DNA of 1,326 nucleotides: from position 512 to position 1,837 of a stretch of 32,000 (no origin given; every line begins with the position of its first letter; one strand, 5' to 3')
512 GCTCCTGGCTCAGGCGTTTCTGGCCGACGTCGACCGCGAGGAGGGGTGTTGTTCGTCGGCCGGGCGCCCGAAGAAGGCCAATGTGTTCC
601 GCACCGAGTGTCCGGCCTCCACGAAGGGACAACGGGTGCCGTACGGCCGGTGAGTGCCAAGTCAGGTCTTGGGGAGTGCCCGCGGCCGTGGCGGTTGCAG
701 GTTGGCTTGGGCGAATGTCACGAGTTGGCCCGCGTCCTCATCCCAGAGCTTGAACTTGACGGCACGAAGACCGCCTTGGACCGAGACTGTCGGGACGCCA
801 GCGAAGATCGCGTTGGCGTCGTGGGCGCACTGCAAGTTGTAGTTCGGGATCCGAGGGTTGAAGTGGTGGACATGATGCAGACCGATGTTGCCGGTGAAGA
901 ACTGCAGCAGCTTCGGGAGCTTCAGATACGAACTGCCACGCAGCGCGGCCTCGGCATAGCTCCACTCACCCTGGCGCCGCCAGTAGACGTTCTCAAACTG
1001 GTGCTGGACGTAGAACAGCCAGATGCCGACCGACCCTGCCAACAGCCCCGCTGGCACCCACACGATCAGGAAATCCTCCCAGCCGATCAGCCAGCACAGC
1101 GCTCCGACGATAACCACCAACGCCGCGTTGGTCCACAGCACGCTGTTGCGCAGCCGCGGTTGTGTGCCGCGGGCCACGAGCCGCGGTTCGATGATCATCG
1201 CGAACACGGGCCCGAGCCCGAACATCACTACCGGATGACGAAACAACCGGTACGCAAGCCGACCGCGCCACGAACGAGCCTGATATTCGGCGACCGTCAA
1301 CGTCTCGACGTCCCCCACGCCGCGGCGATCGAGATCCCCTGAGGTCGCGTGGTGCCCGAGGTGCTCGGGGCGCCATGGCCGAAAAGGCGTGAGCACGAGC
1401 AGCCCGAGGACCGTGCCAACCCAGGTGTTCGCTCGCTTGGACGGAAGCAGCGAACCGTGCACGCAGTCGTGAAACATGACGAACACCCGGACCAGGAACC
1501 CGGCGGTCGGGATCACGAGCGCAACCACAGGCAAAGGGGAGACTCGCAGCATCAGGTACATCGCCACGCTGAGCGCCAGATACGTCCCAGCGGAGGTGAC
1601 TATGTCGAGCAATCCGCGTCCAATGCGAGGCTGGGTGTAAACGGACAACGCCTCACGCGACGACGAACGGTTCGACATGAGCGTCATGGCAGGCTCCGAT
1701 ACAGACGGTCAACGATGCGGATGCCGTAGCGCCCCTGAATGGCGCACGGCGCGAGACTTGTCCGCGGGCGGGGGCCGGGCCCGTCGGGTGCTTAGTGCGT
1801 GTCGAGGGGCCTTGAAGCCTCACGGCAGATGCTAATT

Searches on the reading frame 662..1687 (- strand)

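Call 69: search_protein_families(library=pfam, proteins=[window:662-1687:-], max_evalue=0.001)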
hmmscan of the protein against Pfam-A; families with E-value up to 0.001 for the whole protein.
window:662-1687:- (341 aa): 1 family
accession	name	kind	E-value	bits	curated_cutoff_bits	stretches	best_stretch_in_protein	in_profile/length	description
PF00487.30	FA_desaturase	-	1.5e-33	117.1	29.7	1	54-291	6-237/253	Fatty acid desaturase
